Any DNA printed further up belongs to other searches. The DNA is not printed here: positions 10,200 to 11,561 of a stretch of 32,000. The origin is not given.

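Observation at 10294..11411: Single-gene moron splitting the conserved gpU-gpX-gpD block: wHTH + SpoIIAB-like GHKL ATPase + STAS-like domain in one polypeptide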

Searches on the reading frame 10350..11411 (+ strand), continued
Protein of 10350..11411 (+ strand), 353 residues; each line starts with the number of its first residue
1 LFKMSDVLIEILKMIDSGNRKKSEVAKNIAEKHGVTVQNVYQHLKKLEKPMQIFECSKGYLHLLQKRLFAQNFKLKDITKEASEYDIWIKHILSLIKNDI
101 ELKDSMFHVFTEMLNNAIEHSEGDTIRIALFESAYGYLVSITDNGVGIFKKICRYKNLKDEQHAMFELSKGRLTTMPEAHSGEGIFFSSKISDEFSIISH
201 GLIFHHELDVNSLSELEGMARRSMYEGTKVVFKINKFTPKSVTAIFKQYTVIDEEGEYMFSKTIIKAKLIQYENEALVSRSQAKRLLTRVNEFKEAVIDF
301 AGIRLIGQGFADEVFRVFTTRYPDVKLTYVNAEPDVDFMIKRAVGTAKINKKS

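Call 66: list_cluster_members(proteins=[P0001, P0002])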
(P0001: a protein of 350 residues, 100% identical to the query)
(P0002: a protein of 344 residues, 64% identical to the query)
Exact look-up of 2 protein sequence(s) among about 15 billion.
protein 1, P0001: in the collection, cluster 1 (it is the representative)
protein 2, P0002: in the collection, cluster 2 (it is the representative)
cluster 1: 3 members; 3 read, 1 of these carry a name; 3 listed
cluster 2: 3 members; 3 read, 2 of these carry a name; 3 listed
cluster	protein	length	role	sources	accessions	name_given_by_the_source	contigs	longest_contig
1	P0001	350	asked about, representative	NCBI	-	-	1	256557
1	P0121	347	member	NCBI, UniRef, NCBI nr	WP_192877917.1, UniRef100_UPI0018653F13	STAS-like domain-containing protein [Fastidiosibacter lacustris] | STAS-like domain-containing protein n=1 Tax=Fastidiosibacter lacustris TaxID=2056695 ... | DUF4325 domain-containing protein [Fastidiosibacter lacustris]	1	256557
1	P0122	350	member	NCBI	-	-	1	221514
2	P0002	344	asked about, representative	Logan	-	-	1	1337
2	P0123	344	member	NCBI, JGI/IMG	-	hypothetical protein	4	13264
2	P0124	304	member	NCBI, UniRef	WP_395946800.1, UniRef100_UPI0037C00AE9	hypothetical protein, partial [Caedibacter taeniospiralis] | hypothetical protein n=1 Tax=Caedibacter taeniospiralis TaxID=28907 RepID=UPI0037C00AE9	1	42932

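Call 74: find_encoding_contigs(protein=P0123, flank=10000, max_places=4)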
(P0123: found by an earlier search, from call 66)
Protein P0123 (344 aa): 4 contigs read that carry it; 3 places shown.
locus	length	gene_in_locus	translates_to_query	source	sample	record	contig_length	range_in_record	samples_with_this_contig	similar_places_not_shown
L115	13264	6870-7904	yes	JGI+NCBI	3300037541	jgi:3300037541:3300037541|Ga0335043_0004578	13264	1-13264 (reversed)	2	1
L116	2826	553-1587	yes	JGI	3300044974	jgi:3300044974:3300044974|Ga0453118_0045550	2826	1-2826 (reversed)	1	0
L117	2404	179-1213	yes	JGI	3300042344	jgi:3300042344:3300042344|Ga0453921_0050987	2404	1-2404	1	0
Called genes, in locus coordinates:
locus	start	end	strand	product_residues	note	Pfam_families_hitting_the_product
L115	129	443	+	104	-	PF00589:Phage_integrase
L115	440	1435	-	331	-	PF05954:Phage_GPD, PF24032:YQBQ (weak)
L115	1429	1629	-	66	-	PF05489:Phage_tail_X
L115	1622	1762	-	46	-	-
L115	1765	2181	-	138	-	PF06995:Phage_P2_GpU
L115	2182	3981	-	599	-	-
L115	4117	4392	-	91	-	PF10109:Phage_TAC_7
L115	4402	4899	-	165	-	PF04985:Phage_tube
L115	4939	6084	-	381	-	PF22671:Gp18_domIII_N, PF04984:Phage_sheath_1, PF17482:Phage_sheath_1C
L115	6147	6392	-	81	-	-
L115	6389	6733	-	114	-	-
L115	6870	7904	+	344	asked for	PF14213:DUF4325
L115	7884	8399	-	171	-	-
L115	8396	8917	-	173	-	-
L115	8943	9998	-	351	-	-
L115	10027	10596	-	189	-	PF09684:Tail_P2_I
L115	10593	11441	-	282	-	PF26776:Baseplate_J_N, PF26079:Baseplate_J_C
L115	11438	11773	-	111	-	PF04965:GPW_gp25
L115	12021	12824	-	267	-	PF08867:FRG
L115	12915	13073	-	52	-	-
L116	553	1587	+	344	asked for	PF14213:DUF4325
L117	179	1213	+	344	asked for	PF14213:DUF4325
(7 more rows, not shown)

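Call 77: search_protein_representatives(protein=window:10359-11411:+)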
Query: 350 residues. Proteins with E-value up to 0.001 (for the whole library): 2233; up to 1e-10: 1431; up to 1e-30: 634. The best 150 are listed.
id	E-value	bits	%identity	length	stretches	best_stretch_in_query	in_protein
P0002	3.9e-143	492.7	64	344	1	2-345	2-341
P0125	1.1e-66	241.5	41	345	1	15-338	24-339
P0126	1.8e-65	237.6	46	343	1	64-341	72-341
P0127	2.1e-63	230.7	40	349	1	20-346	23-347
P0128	2.3e-62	227.3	42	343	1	19-341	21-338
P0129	5.6e-62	226.1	40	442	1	19-344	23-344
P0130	8.1e-62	225.5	39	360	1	16-348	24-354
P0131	1.8e-61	224.4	43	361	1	54-349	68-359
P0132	1.0e-59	218.6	40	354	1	21-340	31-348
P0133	1.9e-59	217.7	39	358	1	24-343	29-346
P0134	2.5e-59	217.4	42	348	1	6-339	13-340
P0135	2.5e-59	217.4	43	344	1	21-343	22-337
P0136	2.5e-59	217.3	38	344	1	13-344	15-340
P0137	3.3e-59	217.0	41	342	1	20-341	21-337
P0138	4.2e-59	216.6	40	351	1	18-342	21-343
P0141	9.8e-59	215.4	39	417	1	22-340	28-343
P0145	2.8e-57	210.6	41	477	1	24-343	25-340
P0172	3.4e-54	200.5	38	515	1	14-343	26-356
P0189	3.1e-53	197.4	41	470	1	64-343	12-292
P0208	4.0e-52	193.7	37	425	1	11-344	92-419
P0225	2.1e-51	191.3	44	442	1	98-345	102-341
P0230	4.4e-51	190.3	36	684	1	9-340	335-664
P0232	4.8e-51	190.2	36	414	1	10-345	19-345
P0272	1.8e-49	185.0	42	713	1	103-343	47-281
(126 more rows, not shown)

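Call 78: search_protein_families(library=pfam, proteins=[P0230, P0272, P0172, P0145, P0189, P0129, P0225, P0208, P0141, P0232], max_evalue=0.001)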
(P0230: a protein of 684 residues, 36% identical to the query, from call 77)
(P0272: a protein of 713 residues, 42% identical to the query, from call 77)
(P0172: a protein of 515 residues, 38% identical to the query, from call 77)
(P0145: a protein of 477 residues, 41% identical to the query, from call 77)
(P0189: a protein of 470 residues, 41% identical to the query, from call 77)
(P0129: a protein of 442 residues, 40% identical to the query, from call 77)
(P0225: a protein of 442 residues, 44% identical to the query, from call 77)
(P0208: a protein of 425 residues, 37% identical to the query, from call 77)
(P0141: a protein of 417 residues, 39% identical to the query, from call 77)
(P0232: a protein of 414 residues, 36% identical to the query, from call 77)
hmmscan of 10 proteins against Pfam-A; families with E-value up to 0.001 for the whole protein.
P0230 (684 aa): 3 families
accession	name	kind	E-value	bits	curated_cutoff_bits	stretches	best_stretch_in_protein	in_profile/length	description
PF14213.11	DUF4325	-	1.4e-12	47.5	23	1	603-655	1-61/64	STAS-like domain of unknown function (DUF4325)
PF05593.20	RHS_repeat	-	1.2e-05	26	22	0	163-198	2-36/38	RHS Repeat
PF13581.12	HATPase_c_2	-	0.0002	21.8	27.4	1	433-522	34-114/127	Histidine kinase-like ATPase domain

P0272 (713 aa): 3 families
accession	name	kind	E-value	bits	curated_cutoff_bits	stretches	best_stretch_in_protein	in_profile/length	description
PF14213.11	DUF4325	-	2.6e-16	59.5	23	1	219-272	2-63/64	STAS-like domain of unknown function (DUF4325)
PF13271.11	DUF4062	-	1.7e-05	25.3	24.7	1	300-393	1-82/82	Domain of unknown function (DUF4062)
PF02518.31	HATPase_c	-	0.0009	20.1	26.4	0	51-95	10-55/111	Histidine kinase-, DNA gyrase B-, and HSP90-like ATPase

P0172 (515 aa): 1 family
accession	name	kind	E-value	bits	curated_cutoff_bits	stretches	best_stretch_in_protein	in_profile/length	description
PF14213.11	DUF4325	-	2.7e-15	56.3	23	1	292-346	1-63/64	STAS-like domain of unknown function (DUF4325)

P0145 (477 aa): 8 families
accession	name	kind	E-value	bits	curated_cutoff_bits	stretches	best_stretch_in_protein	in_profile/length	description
PF14213.11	DUF4325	-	1.4e-16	60.4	23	1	276-331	1-64/64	STAS-like domain of unknown function (DUF4325)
PF13581.12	HATPase_c_2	-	3.1e-06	27.6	27.4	1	95-199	22-117/127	Histidine kinase-like ATPase domain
PF13412.12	HTH_24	-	7e-06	26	21.9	1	12-52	8-48/48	Winged helix-turn-helix DNA-binding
PF02518.31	HATPase_c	-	2.2e-05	25.3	26.4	1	109-150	10-52/111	Histidine kinase-, DNA gyrase B-, and HSP90-like ATPase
PF13545.12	HTH_Crp_2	-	0.00031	21.1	27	0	28-56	29-57/70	Crp-like helix-turn-helix domain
PF01022.26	HTH_5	-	0.00033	20.9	22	1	7-52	2-46/47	Bacterial regulatory protein, arsR family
PF08279.18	HTH_11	-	0.00053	20.3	25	0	11-57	4-50/55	HTH domain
PF22168.2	DIP2311-like_C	-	0.00095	19.9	27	0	30-64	28-62/63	Transcriptional regulator DIP2311-like, C-terminal domain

P0189 (470 aa): 4 families
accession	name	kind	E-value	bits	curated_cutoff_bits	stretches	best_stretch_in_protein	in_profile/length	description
PF14213.11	DUF4325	-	2.8e-13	49.8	23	1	228-282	1-63/64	STAS-like domain of unknown function (DUF4325)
PF13581.12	HATPase_c_2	-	4.3e-07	30.4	27.4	1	42-145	23-117/127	Histidine kinase-like ATPase domain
PF13191.12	AAA_16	-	0.00037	21.5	32.6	0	327-381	2-63/167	AAA ATPase domain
PF02518.31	HATPase_c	-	0.00037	21.4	26.4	1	55-112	10-56/111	Histidine kinase-, DNA gyrase B-, and HSP90-like ATPase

P0129 (442 aa): 3 families
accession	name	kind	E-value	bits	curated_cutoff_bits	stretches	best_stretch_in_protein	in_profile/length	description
PF14213.11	DUF4325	-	2.4e-13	50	23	1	280-333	2-63/64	STAS-like domain of unknown function (DUF4325)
PF13581.12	HATPase_c_2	-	1.8e-08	34.9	27.4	1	111-199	35-114/127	Histidine kinase-like ATPase domain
PF02518.31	HATPase_c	-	3.4e-08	34.3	26.4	1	110-233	8-107/111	Histidine kinase-, DNA gyrase B-, and HSP90-like ATPase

P0225 (442 aa): 4 families
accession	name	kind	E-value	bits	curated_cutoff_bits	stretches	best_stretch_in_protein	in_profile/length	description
PF14213.11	DUF4325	-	1.2e-12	47.8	23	1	275-327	1-61/64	STAS-like domain of unknown function (DUF4325)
PF13581.12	HATPase_c_2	-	1.1e-08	35.6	27.4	1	102-198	27-114/127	Histidine kinase-like ATPase domain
PF02518.31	HATPase_c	-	6.3e-07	30.2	26.4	1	106-229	5-105/111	Histidine kinase-, DNA gyrase B-, and HSP90-like ATPase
PF12802.13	MarR_2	-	0.00011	22.8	27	1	26-56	22-52/61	MarR family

P0208 (425 aa): 3 families
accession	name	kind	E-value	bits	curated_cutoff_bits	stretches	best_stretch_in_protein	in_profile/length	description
PF14213.11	DUF4325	-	6.9e-15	54.9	23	1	354-408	1-63/64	STAS-like domain of unknown function (DUF4325)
PF02518.31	HATPase_c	-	1.9e-06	28.7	26.4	1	184-307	6-105/111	Histidine kinase-, DNA gyrase B-, and HSP90-like ATPase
PF13581.12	HATPase_c_2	-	1.4e-05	25.6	27.4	1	168-275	17-114/127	Histidine kinase-like ATPase domain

P0141 (417 aa): 3 families
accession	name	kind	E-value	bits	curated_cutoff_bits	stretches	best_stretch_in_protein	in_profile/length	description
PF14213.11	DUF4325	-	1.6e-14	53.8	23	1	282-336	1-63/64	STAS-like domain of unknown function (DUF4325)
PF13581.12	HATPase_c_2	-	7.8e-07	29.6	27.4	1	99-201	21-114/127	Histidine kinase-like ATPase domain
PF02518.31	HATPase_c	-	3e-05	24.9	26.4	1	114-168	10-56/111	Histidine kinase-, DNA gyrase B-, and HSP90-like ATPase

P0232 (414 aa): 6 families
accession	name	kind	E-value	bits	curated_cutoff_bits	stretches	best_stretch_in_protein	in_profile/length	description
PF14213.11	DUF4325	-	1.4e-12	47.6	23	1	279-333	1-63/64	STAS-like domain of unknown function (DUF4325)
PF12802.13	MarR_2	-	6e-06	26.8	27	1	15-63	8-60/61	MarR family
PF13581.12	HATPase_c_2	-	8.2e-06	26.3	27.4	1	103-200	26-114/127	Histidine kinase-like ATPase domain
PF02518.31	HATPase_c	-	8.9e-06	26.6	26.4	1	113-237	10-109/111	Histidine kinase-, DNA gyrase B-, and HSP90-like ATPase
PF13518.12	HTH_28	-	8.4e-05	23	25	1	14-65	2-50/52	Helix-turn-helix domain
PF13384.12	HTH_23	-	0.00047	20.3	24.6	1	13-54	6-45/50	Homeodomain-like domain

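Call 79: find_related_loci(query=A4, collection=viral_contigs, flank=8000)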
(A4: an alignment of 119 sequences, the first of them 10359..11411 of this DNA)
Query A4 (350 aa) in viral_contigs; peptide patterns used: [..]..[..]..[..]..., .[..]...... (x = any residue, [..] = any of these).
110 stretches matched a pattern; 58 encode a relative of the query (tblastn E <= 1e-3); 58 distinct loci.
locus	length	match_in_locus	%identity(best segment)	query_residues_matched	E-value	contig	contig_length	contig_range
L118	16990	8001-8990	39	4-339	2e-69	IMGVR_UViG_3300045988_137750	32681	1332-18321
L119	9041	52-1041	39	4-339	2e-69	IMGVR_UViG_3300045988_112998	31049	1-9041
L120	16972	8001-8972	38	13-344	3e-65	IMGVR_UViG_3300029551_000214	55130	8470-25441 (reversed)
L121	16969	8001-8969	37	19-344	2e-65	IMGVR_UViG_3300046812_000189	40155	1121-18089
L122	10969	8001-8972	38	13-344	3e-65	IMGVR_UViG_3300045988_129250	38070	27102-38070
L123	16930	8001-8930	41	32-347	8e-64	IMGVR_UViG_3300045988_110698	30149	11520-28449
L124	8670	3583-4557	41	11-340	6e-64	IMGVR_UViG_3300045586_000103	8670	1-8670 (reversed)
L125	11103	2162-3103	41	20-340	2e-63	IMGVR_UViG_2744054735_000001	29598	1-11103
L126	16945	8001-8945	40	20-341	5e-63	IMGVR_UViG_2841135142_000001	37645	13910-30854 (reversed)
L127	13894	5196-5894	46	108-342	7e-62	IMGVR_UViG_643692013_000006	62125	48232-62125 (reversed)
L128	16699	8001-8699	46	108-342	2e-61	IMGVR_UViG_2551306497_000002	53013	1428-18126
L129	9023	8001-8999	38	1-342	1e-60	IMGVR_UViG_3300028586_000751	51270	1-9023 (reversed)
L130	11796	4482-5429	39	18-340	2e-60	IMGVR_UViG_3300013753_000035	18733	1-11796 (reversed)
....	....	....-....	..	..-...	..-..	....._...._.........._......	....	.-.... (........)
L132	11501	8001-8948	39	18-340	4e-60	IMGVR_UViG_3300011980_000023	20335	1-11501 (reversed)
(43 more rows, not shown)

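Call 83: fold_search(model_id=the predicted structure, library=viral)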
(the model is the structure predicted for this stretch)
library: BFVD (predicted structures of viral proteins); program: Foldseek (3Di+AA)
matches with E <= 10: 329; with E <= 0.001: 1
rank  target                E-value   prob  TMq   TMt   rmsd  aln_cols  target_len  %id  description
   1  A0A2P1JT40            3.5e-04  1.00  0.28  0.48   9.6       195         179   13  Histidine kinase/HSP90-like ATPase domain-containing protein [Streptomyces phage Nesbitt]
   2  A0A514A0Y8            4.0e-03  1.00  0.20  0.60   2.8        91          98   13  Uncharacterized protein [Aeromonas phage LAh_9]
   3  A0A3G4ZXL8            6.7e-03  0.87  0.23  0.13  19.6       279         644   11  histidine kinase [Edafosvirus sp.]
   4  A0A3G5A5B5            1.7e-02  0.66  0.16  0.11  11.9       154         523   12  Methyltransferase FkbM domain-containing protein (Fragment) [Homavirus sp.]
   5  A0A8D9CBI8            2.2e-02  1.00  0.21  0.45   4.0       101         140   14  Uncharacterized protein [uncultured marine phage]
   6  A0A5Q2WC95            2.6e-02  1.00  0.21  0.56   4.2       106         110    9  (no name in the UniProt tables at hand)
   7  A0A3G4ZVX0            5.1e-02  0.08  0.15  0.08  24.8       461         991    8  Soluble P-type ATPase [Edafosvirus sp.]
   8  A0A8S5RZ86            8.1e-02  0.99  0.19  0.61   3.7        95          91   15  DUF4325 domain-containing protein [Myoviridae sp. ctNQV2]
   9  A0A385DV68            8.5e-02  0.14  0.16  0.08  19.7       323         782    8  Tail hyaluronidase/tail fiber [Bacteroides phage crAss001]
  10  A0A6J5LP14            9.0e-02  0.75  0.17  0.24   6.4       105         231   16  DnaC DNA replication protein [uncultured Caudovirales phage]
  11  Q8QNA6                9.0e-02  0.11  0.18  0.08  19.6       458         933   10  histidine kinase [Ectocarpus siliculosus virus 1 (isolate New Zealand/Kaikoura/1988)]
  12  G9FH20                1.1e-01  1.00  0.21  0.62   3.7        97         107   18  Uncharacterized protein [Rhodococcus phage REQ2]
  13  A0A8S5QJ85            1.1e-01  0.69  0.15  0.18   9.8       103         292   14  Restriction endonuclease [Siphoviridae sp. ctezl47]
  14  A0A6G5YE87            1.9e-01  0.63  0.16  0.22   7.2        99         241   13  (no name in the UniProt tables at hand)
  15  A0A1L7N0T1            2.2e-01  0.35  0.17  0.32  10.1       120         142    6  Uncharacterized protein [Ralstonia phage RP12]
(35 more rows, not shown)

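Call 85: search_protein_families(library=phrogs, alignment_id=A7, max_evalue=0.00001)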
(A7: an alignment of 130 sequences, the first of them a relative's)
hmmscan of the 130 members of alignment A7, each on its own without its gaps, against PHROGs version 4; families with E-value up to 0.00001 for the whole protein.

A. member 1, L154:6976-7269:+ (97 aa): 1 family
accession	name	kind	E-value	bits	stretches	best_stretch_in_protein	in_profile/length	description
phrog_19011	-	unknown function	5.2e-33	113.9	1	2-95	1-97/99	-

B. families by the number of members that match (of 130 scanned): 127 families (the first 25 are shown)
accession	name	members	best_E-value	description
phrog_2606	-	4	2.9e-87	terminase small subunit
phrog_36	-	4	1.4e-23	transcriptional regulator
phrog_51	-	3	4.4e-51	terminase small subunit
phrog_17390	-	3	1.2e-17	-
phrog_8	-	3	1.8e-13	transcriptional regulator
phrog_95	-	2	1.9e-132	integrase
phrog_1889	-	2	2.9e-56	terminase small subunit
phrog_125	-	2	6.4e-51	DNA invertase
phrog_52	-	2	6.1e-48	tail protein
phrog_4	-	2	2.6e-47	transcriptional repressor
phrog_8048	-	2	2e-40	HNH endonuclease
phrog_216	-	2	4.1e-40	integrase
phrog_10250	-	2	3.5e-34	terminase large subunit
phrog_5653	-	2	2e-20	terminase large subunit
phrog_1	-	2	9.5e-19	integrase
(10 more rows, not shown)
